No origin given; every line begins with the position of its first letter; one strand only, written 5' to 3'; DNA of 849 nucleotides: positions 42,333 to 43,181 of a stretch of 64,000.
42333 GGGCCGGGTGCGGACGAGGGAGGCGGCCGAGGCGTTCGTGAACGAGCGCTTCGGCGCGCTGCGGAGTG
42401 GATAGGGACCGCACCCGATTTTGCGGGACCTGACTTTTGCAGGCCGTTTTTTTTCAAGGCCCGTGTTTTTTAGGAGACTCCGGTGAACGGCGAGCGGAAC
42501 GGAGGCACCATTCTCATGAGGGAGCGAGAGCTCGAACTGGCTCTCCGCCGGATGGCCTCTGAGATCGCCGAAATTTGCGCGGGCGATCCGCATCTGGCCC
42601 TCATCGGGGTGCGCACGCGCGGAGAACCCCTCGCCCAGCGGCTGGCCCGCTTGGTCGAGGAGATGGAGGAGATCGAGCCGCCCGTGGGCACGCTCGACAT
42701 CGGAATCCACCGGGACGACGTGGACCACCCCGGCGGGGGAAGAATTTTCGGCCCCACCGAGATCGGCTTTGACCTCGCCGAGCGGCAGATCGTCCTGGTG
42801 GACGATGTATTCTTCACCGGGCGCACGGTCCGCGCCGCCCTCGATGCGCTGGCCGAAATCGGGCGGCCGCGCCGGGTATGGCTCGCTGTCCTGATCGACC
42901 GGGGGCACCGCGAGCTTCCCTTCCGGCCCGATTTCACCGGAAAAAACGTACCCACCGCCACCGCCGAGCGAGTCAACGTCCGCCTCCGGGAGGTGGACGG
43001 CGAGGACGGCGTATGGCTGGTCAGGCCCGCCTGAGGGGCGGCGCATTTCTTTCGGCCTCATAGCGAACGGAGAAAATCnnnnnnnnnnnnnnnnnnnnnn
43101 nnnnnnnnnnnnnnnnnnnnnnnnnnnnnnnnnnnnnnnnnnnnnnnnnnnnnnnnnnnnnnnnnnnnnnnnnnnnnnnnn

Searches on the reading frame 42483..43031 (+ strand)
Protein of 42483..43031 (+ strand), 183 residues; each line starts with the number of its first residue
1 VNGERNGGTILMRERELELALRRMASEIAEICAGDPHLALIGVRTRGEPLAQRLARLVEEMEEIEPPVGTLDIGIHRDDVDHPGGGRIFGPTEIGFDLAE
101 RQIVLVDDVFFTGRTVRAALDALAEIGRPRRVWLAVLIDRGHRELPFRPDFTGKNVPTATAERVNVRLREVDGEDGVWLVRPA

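Call 55: search_protein_families(library=ncbifam, proteins=[window:42483-43031:+])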
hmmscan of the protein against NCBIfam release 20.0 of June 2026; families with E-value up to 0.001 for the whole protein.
window:42483-43031:+ (183 aa): 10 families
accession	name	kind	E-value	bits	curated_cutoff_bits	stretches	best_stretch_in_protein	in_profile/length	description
NF003549.0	PRK05205.1-5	equivalog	8.7e-63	211.1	138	1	9-181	6-180/182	bifunctional pyr operon transcriptional regulator/uracil phosphoribosyltransferase PyrR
NF003547.0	PRK05205.1-3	equivalog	7.6e-57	192.3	230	1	8-181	13-190/194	bifunctional pyr operon transcriptional regulator/uracil phosphoribosyltransferase PyrR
NF003548.0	PRK05205.1-4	equivalog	4e-52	176.5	218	1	15-181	10-171/173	bifunctional pyr operon transcriptional regulator/uracil phosphoribosyltransferase PyrR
NF003546.0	PRK05205.1-2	equivalog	3.8e-45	153.7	268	1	10-177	5-172/175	bifunctional pyr operon transcriptional regulator/uracil phosphoribosyltransferase PyrR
NF003545.0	PRK05205.1-1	equivalog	3.2e-35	121.1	140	1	21-167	10-156/171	bifunctional pyr operon transcriptional regulator/uracil phosphoribosyltransferase PyrR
NF006605.0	PRK09162.1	equivalog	6.7e-09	35.4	181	1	9-157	15-156/183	hypoxanthine-guanine phosphoribosyltransferase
TIGR01203.1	HGPRTase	equivalog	1.2e-05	25.1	150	1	10-157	1-142/167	hypoxanthine phosphoribosyltransferase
NF002620.0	PRK02277.1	subfamily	5.8e-05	22.8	115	1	39-140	89-180/201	orotate phosphoribosyltransferase-like protein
TIGR00336.1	pyrE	equivalog_domain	0.00033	20.5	106.8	1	26-128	42-136/173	orotate phosphoribosyltransferase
NF040646.1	HPT_Archaea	equivalog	0.00084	19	200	0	101-144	115-157/184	hypoxanthine/guanine phosphoribosyltransferase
